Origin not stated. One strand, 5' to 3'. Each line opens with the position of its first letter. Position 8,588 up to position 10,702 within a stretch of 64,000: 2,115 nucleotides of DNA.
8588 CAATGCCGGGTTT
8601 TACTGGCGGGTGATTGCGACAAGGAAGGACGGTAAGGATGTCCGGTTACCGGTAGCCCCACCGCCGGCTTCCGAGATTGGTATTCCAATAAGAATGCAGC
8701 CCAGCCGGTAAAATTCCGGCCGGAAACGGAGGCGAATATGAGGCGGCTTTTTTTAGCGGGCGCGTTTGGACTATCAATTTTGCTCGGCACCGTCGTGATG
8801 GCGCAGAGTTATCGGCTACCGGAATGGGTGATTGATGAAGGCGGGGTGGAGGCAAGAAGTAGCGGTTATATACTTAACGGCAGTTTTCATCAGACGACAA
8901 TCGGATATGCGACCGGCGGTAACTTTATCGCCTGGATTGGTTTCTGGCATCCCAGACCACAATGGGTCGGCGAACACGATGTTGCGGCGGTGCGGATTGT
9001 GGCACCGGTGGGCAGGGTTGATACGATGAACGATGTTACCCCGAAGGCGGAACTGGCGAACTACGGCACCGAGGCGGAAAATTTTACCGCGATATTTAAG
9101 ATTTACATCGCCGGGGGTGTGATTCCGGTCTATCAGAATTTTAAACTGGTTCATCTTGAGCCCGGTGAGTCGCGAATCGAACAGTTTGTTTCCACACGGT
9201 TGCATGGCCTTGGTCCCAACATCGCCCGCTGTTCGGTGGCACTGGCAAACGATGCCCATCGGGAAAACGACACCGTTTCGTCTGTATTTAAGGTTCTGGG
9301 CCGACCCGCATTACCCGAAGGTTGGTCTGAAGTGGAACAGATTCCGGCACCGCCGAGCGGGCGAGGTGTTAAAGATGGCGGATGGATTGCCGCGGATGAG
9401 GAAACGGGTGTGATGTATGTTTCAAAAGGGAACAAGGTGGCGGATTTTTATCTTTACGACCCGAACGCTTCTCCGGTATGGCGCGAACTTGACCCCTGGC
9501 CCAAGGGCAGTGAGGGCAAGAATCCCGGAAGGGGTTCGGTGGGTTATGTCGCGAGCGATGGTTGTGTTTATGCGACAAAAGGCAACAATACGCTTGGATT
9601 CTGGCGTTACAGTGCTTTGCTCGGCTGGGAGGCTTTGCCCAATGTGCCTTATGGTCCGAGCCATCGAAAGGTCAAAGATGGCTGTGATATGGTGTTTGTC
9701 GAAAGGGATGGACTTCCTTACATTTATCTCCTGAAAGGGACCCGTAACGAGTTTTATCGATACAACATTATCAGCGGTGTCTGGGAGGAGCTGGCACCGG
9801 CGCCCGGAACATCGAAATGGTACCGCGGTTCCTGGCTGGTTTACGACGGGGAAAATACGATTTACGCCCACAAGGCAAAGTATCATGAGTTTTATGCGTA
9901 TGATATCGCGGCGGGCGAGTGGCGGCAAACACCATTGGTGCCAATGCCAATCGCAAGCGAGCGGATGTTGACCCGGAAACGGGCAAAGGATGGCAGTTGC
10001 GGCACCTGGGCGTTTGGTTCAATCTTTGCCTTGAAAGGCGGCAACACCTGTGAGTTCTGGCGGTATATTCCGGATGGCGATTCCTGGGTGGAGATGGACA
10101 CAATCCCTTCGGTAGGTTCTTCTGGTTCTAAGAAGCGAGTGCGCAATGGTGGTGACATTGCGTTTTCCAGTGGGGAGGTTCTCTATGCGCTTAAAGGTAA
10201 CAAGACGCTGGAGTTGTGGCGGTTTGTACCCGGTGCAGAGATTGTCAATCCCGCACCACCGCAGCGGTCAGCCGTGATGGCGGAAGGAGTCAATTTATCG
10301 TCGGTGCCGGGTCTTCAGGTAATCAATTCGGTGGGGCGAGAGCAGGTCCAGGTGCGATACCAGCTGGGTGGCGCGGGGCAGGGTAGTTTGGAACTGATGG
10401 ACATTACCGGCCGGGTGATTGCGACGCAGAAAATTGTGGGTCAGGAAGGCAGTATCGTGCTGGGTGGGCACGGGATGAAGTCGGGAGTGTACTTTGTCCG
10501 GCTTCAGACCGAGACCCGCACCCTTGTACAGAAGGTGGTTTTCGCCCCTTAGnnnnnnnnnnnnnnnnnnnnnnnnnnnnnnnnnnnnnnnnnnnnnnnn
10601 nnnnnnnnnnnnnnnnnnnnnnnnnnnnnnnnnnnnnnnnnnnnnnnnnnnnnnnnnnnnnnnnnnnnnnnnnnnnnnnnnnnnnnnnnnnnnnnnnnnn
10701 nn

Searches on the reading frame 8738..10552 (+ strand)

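Call 79: search_protein_families(library=pfam, proteins=[window:8738-10552:+], max_evalue=0.0001)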
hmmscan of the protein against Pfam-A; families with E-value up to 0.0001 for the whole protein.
window:8738-10552:+ (604 aa): 3 families
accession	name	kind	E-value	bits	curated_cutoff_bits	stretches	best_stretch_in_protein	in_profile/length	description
PF13415.12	Kelch_3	-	1.5e-05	25.5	22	0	337-357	18-38/48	Galactose oxidase, central domain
PF13964.12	Kelch_6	-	5.4e-05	23.5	25.3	0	328-356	13-47/50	Kelch motif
PF18962.6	Por_Secre_tail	-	6.5e-05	23.6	27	0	537-601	10-74/75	Secretion system C-terminal sorting domain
